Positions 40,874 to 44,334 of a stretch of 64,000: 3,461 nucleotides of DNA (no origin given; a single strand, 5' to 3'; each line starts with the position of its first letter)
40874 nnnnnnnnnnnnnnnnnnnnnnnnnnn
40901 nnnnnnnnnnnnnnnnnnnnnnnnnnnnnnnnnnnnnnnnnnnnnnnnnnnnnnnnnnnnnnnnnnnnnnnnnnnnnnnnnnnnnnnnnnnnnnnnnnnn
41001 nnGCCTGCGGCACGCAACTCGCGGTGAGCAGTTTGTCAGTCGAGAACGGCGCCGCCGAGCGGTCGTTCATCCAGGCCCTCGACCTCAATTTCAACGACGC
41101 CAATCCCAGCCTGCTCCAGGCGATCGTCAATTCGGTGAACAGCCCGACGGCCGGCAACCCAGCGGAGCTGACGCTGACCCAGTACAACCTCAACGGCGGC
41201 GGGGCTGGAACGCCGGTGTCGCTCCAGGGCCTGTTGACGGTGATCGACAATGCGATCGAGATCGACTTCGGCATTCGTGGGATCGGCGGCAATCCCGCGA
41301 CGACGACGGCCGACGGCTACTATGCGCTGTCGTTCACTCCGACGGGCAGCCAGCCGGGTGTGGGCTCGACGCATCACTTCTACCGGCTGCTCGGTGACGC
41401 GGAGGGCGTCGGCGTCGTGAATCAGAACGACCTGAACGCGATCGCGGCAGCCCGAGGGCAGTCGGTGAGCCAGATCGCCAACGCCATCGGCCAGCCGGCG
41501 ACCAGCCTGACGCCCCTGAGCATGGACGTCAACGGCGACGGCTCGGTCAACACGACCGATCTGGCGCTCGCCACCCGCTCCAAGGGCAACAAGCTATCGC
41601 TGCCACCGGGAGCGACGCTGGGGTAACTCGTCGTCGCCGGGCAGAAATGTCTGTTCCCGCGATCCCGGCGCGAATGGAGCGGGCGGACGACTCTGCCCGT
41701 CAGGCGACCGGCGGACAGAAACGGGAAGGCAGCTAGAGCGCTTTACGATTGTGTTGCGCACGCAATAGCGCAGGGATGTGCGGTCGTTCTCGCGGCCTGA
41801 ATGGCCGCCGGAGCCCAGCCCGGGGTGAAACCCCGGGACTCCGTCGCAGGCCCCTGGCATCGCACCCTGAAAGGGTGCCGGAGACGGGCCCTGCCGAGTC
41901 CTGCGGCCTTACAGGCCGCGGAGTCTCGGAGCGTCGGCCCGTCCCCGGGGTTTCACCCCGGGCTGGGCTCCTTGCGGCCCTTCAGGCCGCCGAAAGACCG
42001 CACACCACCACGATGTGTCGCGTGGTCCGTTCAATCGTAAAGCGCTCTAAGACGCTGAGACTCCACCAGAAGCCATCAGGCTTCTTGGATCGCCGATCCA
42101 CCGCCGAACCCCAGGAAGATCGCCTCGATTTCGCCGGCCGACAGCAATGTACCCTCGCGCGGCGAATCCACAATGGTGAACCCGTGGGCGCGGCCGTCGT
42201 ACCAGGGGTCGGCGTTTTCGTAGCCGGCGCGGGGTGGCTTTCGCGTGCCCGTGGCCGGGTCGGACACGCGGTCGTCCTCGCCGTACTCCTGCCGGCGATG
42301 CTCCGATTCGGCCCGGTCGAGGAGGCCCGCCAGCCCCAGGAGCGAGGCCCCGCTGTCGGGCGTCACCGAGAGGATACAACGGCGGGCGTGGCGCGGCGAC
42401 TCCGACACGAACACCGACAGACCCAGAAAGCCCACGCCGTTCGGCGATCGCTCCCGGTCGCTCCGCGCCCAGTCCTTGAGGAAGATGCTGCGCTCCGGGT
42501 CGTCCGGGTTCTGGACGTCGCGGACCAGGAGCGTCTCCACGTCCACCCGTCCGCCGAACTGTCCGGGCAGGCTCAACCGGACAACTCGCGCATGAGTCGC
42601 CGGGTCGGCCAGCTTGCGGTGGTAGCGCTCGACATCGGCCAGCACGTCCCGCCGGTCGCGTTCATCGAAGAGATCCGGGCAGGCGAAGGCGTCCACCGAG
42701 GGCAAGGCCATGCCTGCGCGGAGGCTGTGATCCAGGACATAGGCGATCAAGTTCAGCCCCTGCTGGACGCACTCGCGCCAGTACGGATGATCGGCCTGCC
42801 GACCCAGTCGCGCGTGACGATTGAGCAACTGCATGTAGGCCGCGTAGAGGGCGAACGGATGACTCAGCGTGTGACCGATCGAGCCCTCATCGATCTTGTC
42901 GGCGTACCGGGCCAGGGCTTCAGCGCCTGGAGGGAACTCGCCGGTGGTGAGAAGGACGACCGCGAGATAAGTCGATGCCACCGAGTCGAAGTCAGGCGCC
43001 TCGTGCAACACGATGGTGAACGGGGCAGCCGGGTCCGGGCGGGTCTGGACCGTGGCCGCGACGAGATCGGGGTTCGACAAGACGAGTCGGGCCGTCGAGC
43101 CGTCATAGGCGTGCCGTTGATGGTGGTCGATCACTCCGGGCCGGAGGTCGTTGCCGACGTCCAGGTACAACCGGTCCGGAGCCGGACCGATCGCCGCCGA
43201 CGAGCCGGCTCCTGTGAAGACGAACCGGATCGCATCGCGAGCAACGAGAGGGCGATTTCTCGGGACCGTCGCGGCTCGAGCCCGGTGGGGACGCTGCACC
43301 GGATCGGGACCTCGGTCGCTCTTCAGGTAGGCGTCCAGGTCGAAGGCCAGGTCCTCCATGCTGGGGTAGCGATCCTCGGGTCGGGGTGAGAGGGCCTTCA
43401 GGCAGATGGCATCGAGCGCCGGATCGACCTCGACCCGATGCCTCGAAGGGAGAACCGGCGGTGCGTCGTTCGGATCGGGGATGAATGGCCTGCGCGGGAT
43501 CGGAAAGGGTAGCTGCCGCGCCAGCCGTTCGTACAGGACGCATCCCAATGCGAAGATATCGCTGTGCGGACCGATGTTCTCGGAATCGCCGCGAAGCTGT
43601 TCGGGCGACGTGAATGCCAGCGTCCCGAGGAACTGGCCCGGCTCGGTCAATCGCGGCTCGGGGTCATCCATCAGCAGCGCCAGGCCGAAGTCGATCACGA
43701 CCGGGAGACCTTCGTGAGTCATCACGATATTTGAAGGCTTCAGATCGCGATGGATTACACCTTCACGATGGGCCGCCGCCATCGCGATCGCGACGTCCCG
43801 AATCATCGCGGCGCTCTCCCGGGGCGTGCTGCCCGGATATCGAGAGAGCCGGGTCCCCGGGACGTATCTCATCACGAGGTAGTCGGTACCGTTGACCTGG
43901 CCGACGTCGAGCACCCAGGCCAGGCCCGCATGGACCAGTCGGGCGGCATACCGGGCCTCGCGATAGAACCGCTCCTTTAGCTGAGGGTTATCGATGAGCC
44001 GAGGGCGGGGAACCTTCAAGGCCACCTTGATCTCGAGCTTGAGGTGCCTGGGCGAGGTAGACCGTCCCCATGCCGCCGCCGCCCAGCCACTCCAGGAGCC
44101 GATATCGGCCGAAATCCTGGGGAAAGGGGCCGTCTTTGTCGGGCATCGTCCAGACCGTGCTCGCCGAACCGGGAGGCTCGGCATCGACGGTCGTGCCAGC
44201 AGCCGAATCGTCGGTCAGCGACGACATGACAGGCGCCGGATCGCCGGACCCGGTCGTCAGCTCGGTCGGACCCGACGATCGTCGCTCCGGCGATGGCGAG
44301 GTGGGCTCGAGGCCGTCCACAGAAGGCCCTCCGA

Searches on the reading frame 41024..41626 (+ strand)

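Call 33: search_protein_families(library=pfam, proteins=[window:41024-41626:+], max_evalue=0.001)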
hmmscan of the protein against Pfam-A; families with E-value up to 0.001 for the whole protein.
window:41024-41626:+ (200 aa): 1 family
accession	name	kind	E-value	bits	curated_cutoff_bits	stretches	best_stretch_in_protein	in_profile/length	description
PF00404.24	Dockerin_1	-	7.4e-05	23.3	22.9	1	124-182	2-51/57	Dockerin type I domain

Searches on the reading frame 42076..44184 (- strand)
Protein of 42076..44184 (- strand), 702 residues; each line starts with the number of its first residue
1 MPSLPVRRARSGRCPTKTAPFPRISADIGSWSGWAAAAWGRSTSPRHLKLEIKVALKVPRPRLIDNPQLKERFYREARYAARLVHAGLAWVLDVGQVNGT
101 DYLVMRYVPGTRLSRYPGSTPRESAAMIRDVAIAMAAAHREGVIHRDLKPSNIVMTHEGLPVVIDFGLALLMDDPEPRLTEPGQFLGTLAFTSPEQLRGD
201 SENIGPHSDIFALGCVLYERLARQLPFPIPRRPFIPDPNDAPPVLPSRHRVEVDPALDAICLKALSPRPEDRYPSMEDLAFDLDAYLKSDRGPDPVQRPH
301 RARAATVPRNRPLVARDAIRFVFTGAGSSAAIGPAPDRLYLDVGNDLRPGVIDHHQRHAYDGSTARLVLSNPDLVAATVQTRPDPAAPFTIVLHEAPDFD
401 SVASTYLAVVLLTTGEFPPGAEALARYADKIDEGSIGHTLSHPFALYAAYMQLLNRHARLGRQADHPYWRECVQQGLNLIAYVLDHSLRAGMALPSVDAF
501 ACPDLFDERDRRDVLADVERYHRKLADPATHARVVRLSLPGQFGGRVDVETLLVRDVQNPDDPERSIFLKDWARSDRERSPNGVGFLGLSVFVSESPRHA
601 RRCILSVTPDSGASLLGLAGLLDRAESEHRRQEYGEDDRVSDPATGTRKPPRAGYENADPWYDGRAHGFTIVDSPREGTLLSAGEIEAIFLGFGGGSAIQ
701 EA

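Call 33: search_protein_families(library=pfam, proteins=[window:42076-44184:-], max_evalue=0.001)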
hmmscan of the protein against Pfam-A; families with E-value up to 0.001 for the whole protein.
window:42076-44184:- (702 aa): 5 families
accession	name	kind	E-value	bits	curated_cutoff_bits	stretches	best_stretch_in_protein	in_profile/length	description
PF00069.31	Pkinase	-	1.2e-28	100.7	31.7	1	51-228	24-198/263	Protein kinase domain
PF07714.23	PK_Tyr_Ser-Thr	-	3.1e-14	53.4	23.1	1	49-221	26-198/258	Protein tyrosine and serine/threonine kinase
PF01636.29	APH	-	2.7e-09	37.6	23.2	2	53-140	22-109/239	Phosphotransferase enzyme family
PF01163.29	RIO1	-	4.5e-05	23.6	22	1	101-176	81-158/187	RIO domain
PF03109.22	ABC1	-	7.6e-05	22.4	22.9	1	98-170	140-215/244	ABC1 atypical kinase-like domain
